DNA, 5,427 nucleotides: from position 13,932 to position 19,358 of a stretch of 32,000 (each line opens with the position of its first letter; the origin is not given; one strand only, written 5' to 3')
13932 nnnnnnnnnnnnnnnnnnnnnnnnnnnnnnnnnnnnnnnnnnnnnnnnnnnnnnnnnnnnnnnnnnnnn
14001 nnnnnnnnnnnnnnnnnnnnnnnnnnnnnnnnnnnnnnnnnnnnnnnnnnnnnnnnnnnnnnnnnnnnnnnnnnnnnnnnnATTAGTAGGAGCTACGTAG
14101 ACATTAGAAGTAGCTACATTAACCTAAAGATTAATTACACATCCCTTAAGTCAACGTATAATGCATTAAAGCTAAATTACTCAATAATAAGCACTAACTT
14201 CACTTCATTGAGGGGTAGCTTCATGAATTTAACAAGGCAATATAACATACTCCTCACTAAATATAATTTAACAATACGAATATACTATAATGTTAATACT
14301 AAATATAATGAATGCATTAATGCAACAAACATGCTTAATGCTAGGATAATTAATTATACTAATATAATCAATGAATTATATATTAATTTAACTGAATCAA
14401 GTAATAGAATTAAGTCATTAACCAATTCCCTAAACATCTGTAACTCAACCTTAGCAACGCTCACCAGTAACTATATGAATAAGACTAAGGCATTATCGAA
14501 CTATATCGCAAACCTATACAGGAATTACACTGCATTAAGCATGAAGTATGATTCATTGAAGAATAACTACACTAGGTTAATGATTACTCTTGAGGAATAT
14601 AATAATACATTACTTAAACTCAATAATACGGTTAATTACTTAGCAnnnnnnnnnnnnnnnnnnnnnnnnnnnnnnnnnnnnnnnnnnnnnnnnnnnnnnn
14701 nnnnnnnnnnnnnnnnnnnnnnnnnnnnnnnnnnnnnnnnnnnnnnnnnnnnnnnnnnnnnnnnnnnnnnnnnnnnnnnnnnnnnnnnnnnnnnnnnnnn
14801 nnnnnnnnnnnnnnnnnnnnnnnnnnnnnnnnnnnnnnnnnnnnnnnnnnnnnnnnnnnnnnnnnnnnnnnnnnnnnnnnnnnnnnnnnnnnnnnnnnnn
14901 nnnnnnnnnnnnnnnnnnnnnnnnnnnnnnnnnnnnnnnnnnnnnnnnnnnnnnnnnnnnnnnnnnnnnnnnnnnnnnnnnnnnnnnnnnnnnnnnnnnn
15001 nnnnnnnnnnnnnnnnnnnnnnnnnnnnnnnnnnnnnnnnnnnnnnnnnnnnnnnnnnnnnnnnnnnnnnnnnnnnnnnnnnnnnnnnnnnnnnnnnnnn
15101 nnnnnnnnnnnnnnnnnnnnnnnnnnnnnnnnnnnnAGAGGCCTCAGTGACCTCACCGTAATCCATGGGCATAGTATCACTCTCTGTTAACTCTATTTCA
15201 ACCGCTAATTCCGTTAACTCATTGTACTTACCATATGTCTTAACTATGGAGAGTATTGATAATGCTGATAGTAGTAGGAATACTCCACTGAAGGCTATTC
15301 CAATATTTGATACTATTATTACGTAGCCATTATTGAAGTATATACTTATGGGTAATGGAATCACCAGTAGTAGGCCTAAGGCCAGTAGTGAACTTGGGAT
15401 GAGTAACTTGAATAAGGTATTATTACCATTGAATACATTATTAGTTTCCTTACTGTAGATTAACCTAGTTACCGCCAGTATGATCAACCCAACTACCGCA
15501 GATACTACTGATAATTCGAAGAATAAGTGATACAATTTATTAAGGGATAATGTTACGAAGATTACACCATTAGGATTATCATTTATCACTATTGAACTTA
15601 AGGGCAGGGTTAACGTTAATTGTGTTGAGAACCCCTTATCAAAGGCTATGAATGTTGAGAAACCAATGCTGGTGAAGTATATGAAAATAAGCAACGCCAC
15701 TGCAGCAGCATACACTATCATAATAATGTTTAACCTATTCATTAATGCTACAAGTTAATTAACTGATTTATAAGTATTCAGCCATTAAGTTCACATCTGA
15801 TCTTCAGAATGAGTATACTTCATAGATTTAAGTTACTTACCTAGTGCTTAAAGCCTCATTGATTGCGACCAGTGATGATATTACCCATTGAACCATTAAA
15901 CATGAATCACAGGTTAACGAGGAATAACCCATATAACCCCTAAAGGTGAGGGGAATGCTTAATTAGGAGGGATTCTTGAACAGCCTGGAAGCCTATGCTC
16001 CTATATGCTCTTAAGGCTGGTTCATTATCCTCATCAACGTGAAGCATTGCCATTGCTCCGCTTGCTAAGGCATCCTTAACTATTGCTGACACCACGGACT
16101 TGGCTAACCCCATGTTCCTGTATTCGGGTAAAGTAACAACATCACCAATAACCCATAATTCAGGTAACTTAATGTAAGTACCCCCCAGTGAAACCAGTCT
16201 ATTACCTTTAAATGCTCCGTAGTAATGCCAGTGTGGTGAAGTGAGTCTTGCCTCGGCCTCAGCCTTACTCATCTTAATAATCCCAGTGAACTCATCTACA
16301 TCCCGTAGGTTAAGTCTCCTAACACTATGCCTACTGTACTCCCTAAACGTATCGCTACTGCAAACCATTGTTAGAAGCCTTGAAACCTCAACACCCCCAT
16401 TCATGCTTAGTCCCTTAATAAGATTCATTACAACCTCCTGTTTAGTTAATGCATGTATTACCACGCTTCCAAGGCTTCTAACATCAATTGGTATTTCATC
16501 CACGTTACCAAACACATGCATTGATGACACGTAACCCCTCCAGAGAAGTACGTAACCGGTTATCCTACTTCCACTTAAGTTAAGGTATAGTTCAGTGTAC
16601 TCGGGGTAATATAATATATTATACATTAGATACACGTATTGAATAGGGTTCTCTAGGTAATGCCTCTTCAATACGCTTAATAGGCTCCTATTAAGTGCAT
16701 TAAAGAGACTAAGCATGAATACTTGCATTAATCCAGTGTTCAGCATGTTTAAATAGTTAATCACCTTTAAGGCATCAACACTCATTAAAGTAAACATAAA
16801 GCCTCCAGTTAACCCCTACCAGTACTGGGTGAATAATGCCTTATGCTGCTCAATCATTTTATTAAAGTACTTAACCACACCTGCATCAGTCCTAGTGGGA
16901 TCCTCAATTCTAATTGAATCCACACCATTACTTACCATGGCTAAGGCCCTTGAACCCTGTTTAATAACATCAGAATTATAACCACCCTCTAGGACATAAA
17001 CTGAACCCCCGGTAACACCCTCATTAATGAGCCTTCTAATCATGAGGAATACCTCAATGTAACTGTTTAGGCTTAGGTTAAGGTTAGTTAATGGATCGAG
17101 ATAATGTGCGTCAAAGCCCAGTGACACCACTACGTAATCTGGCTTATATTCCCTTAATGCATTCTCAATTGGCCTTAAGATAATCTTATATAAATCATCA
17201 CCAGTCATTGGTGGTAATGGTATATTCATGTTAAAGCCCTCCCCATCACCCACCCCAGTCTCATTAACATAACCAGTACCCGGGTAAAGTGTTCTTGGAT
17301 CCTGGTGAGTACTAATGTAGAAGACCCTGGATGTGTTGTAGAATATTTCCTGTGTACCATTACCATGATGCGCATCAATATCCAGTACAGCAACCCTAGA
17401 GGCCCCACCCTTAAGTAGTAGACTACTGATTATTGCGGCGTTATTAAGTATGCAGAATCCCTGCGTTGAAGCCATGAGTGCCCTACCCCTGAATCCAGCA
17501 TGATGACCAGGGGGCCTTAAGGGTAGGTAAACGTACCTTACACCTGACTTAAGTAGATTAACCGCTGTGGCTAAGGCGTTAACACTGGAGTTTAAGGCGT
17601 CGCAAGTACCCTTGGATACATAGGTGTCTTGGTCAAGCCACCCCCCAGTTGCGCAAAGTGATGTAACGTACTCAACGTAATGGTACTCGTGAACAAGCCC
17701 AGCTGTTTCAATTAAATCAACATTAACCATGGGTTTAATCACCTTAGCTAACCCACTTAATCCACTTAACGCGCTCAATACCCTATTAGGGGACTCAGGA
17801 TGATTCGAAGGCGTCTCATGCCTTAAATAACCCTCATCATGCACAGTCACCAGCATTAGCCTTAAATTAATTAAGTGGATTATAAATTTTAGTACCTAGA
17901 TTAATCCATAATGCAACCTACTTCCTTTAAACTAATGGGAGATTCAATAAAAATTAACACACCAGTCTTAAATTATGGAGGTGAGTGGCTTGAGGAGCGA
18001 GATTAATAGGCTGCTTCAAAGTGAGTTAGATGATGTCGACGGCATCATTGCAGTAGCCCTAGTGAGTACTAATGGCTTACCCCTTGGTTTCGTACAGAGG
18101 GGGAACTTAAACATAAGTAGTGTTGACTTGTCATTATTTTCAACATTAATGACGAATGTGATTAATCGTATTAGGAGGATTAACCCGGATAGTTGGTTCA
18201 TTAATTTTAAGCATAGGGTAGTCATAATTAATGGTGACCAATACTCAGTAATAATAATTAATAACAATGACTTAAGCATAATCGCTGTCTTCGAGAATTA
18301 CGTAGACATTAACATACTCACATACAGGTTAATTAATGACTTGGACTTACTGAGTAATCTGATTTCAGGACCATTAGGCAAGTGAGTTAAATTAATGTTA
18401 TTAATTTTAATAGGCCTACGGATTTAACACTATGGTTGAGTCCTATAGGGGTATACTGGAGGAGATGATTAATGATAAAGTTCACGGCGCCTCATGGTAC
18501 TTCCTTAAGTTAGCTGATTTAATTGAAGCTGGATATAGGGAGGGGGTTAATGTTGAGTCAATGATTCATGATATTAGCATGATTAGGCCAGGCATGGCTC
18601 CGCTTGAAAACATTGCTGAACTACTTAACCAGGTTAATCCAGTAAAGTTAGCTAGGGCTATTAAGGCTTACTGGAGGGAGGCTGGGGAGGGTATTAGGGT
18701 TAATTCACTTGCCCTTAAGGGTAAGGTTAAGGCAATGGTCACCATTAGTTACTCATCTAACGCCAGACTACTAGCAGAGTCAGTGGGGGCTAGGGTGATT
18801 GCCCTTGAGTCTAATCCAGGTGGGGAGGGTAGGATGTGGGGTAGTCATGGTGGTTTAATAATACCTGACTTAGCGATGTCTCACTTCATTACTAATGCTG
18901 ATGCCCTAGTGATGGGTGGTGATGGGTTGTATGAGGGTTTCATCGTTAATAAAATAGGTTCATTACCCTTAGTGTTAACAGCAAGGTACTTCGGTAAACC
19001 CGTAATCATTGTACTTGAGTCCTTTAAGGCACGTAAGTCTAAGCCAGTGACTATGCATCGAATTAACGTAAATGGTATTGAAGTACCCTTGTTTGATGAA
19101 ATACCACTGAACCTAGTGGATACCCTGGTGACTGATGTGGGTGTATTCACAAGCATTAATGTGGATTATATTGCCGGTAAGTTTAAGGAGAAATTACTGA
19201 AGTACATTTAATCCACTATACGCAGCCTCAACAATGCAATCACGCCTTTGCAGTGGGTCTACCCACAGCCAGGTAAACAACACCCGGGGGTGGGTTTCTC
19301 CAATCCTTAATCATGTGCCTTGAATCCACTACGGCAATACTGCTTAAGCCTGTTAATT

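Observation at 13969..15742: Low-GC two-gene islet beside tRNA-Val: a sequon-studded heptad-repeat stalk protein and a convergent membrane protein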

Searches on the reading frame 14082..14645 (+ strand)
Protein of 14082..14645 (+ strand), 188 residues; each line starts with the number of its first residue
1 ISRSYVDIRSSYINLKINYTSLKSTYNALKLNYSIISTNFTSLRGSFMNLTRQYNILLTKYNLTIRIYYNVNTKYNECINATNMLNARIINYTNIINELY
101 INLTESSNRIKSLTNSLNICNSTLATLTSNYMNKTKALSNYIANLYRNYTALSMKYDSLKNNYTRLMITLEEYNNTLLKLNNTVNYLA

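Call 43: find_homologous_proteins(query=A7, max_evalue=0.01)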
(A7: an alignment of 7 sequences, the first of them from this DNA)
Query A7 (7 sequences): 2193 candidates shared short words with the query, none scored E <= 0.01.

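Call 45: search_solved_structures(query=A7, max_evalue=1)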
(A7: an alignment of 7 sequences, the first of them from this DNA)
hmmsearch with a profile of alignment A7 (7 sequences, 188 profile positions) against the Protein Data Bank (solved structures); distinct sequences matched with E-value up to 1: 49.
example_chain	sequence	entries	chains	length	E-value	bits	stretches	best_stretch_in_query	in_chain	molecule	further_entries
8qox_B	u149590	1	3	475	1.4e-06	31.2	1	40-164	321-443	Conserved membrane protein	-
5zoi_A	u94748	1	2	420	7.2e-05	25.7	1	9-54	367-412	Alpha-(1,3)-fucosyltransferase FucT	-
6ysy_A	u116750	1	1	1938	0.0094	18.8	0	17-185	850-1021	Myosin-4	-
9y6s_4T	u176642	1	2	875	0.016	18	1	68-184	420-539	Coiled-coil domain-containing protein 40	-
9hhl_1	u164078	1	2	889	0.026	17.3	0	72-180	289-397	Nuclear mitotic apparatus protein 1,Methylated-DNA--protein-cysteine methyltransferase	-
8qae_A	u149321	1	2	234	0.052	16.4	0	68-182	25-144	sc-apCC-6-SLLA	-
4zry_B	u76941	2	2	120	0.054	16.3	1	70-161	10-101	Keratin, type II cytoskeletal 1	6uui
28jc_A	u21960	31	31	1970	0.078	15.8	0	6-76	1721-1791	DNA-directed RNA polymerase II subunit RPB1 | RPB1 | DNA-directed RNA polymerase subunit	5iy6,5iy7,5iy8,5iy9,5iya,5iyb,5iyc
9mlc_A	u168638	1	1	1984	0.08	15.7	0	5-76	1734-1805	DNA-directed RNA polymerase II subunit RPB1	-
29vf_A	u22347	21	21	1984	0.08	15.7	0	5-76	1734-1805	DNA-directed RNA polymerase subunit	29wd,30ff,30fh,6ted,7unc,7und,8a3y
5a48_A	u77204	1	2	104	0.081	15.7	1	34-121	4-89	MATERNAL EFFECT PROTEIN OSKAR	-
5nt7_A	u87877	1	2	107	0.084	15.7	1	34-121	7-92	Maternal effect protein oskar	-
5wjb_A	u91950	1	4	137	0.091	15.6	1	34-113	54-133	Capsid assembly scaffolding protein,Myosin-7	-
3oa7_A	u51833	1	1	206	0.092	15.6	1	34-113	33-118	Head morphogenesis protein, Chaotic nuclear migration protein 67 fusion protein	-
29tk_A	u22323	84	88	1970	0.096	15.5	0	7-76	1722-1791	DNA-directed RNA polymerase subunit | DNA-directed RNA polymerase II subunit RPB1 | RPB1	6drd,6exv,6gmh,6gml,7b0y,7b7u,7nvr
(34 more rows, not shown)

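Call 46: search_solved_structures(query=A7, max_evalue=0.0001, show_alignments=2)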
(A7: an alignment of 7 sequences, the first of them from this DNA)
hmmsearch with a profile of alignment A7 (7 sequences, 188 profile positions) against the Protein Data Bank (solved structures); distinct sequences matched with E-value up to 0.0001: 2.
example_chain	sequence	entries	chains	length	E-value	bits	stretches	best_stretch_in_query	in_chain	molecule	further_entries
8qox_B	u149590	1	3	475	1.4e-06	31.2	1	40-164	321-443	Conserved membrane protein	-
5zoi_A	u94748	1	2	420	7.2e-05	25.7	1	9-54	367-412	Alpha-(1,3)-fucosyltransferase FucT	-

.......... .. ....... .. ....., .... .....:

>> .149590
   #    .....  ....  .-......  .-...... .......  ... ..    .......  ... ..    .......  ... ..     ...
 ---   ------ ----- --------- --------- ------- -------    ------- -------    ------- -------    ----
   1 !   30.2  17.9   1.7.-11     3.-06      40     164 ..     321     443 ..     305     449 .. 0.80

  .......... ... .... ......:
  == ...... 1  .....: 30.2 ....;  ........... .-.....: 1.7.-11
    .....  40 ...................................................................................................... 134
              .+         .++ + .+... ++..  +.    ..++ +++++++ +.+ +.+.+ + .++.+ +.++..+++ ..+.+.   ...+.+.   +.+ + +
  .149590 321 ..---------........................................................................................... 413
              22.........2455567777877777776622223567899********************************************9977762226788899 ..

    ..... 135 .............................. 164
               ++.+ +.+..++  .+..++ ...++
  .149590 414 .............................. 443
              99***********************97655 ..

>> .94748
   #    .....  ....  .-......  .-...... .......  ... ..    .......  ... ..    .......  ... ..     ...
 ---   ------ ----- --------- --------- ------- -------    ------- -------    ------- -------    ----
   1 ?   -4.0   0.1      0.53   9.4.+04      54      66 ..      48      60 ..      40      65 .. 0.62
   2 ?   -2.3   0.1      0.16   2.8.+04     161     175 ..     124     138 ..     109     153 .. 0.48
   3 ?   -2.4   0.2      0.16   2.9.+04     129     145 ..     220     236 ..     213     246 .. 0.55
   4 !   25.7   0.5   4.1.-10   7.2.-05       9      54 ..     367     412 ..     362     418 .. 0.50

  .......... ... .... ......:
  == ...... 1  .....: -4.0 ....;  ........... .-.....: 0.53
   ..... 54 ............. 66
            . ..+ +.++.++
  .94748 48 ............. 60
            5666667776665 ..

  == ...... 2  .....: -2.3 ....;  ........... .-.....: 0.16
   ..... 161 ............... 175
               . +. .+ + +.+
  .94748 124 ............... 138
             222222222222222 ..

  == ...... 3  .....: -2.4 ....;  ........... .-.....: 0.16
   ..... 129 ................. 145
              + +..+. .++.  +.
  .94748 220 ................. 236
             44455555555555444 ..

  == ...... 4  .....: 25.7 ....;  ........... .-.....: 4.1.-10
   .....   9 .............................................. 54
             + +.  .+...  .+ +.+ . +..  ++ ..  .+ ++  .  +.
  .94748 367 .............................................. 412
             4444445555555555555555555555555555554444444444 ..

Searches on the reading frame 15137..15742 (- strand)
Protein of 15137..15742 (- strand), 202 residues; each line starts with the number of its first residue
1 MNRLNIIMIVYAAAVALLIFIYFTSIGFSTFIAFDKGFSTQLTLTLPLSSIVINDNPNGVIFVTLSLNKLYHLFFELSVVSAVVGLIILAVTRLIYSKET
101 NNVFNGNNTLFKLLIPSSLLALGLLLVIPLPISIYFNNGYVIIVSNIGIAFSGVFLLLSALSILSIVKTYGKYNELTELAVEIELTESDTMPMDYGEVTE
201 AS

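Call 6: search_protein_families(library=pfam, proteins=[window:15137-15742:-], max_evalue=0.1)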
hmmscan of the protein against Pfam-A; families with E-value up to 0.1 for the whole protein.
window:15137-15742:- (202 aa): 0 families

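Call 7: search_protein_families(library=ncbifam, proteins=[window:15137-15742:-], max_evalue=1)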
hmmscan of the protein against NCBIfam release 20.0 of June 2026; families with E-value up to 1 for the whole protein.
window:15137-15742:- (202 aa): 1 family
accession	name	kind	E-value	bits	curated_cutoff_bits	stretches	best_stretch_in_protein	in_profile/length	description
NF038305.1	HpsJ_fam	subfamily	0.25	11.2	60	1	81-133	49-100/234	HpsJ family protein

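Call 8: search_protein_families(library=phrogs, proteins=[window:15137-15742:-], max_evalue=1)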
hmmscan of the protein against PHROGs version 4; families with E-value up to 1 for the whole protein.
window:15137-15742:- (202 aa): 1 family
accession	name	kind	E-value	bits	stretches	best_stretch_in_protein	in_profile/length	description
phrog_7654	-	unknown function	0.13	13.7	1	145-177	2-34/97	-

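Call 25: find_homologous_proteins(query=A2, max_evalue=0.001)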
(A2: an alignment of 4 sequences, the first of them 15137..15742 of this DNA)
Query A2 (4 sequences) (202 aa, profile of the alignment): 9 proteins with E <= 0.001 among 8000 candidates.
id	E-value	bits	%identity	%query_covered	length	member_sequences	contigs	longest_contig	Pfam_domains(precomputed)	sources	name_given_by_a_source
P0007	5.1e-101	354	100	100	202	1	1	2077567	-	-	-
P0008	1.2e-97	343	91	100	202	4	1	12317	-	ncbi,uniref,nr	ncbi:hypothetical protein [Caldivirga sp.]|uniref:hypothetical protein n=1 Tax=Caldivirga sp. TaxID=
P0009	4.4e-97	342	93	97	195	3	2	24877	-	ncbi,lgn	-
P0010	9.4e-97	340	100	97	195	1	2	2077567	-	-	-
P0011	3.6e-95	335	56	100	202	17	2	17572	-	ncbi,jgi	-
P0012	6.0e-94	331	86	100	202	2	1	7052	-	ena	-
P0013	5.7e-89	315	37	100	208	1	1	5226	-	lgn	-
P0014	1.6e-87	310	57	100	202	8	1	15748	-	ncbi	ncbi:MAG: hypothetical protein RXQ97_03265 [Caldivirga sp.]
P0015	2.3e-71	258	58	100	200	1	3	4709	-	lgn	-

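Call 66: search_protein_families(library=padloc, proteins=[window:15137-15742:-], max_evalue=0.1)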
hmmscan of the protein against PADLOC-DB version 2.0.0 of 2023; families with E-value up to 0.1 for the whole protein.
window:15137-15742:- (202 aa): 0 families

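Call 67: search_solved_structures(query=A4, max_evalue=5)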
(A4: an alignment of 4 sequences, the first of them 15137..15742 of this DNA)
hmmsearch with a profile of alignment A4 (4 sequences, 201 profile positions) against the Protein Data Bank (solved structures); distinct sequences matched with E-value up to 5: 0.

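Call 70: find_encoding_contigs(protein=P0007, flank=3000, max_places=3)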
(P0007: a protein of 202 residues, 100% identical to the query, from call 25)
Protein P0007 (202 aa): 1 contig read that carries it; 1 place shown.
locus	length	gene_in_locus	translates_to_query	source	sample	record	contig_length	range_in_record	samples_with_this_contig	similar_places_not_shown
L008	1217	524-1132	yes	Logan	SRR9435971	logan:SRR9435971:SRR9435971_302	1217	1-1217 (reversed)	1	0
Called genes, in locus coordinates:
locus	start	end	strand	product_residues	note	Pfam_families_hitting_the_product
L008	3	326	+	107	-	?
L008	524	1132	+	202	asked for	-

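Call 83: search_dna_similar(query=window:15137-15742:-, collection=phages, mode=protein, max_evalue=0.001, max_rows=10)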
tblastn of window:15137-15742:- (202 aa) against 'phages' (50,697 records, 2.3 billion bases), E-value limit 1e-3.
No match.

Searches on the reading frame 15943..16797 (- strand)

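Call 6: search_protein_families(library=pfam, proteins=[window:15943-16797:-], max_evalue=0.1)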
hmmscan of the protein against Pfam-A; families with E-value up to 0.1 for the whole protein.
window:15943-16797:- (285 aa): 8 families
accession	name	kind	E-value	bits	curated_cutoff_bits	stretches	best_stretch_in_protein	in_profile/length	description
PF00583.31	Acetyltransf_1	-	1.9e-13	51.1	20.7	1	186-270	30-116/116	Acetyltransferase (GNAT) family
PF08445.16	FR47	-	3.2e-13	49.9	22.1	1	192-276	1-83/86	FR47-like protein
PF13673.13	Acetyltransf_10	-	2.3e-07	31.3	23.6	1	167-276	10-113/128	Acetyltransferase (GNAT) domain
PF13508.13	Acetyltransf_7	-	4.2e-06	27.5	27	1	190-271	3-83/84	Acetyltransferase (GNAT) domain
PF12746.13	GNAT_acetyltran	-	2.3e-05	24.6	26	1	195-274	162-238/243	GNAT acetyltransferase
PF08444.16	Gly_acyl_tr_C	-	0.02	15.5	27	1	221-273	26-78/89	Aralkyl acyl-CoA:amino acid N-acyltransferase, C-terminal region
PF13302.13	Acetyltransf_3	-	0.021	16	25.4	1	197-271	61-138/138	Acetyltransferase (GNAT) domain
PF17013.11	Acetyltransf_15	-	0.08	12.8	35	0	190-272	57-138/210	Putative acetyl-transferase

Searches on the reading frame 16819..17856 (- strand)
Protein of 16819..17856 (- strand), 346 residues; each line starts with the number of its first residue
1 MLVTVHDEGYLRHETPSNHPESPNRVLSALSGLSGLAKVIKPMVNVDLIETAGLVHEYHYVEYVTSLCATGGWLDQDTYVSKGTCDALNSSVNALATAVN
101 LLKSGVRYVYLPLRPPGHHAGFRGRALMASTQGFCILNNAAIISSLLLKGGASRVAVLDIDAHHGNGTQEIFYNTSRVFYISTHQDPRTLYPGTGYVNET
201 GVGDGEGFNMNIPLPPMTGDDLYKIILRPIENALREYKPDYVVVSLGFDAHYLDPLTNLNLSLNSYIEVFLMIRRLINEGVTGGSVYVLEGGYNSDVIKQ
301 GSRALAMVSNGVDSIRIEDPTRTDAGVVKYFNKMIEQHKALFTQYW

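Call 6: search_protein_families(library=pfam, proteins=[window:16819-17856:-], max_evalue=0.1)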
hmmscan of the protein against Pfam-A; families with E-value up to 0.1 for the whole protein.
window:16819-17856:- (346 aa): 1 family
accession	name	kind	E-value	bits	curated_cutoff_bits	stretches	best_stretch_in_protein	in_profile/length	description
PF00850.24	Hist_deacetyl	-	1e-71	242.2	27.9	1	19-305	1-294/298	Histone deacetylase domain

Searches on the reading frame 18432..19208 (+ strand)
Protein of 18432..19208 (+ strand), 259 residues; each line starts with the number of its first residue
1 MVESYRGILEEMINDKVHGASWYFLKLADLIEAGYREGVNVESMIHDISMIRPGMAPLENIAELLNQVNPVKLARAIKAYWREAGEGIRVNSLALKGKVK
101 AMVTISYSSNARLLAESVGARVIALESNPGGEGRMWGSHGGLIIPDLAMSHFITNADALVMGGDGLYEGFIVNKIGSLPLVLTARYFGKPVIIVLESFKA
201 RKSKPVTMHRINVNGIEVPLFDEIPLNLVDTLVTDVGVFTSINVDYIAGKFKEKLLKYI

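Call 84: search_protein_families(library=pfam, proteins=[window:18432-19208:+], max_evalue=0.001)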
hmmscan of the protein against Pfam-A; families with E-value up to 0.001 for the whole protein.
window:18432-19208:+ (259 aa): 1 family
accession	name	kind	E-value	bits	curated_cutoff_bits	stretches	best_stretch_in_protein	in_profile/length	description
PF01008.23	IF-2B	-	6e-13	49.1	22.4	1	104-240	112-279/280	Initiation factor 2 subunit family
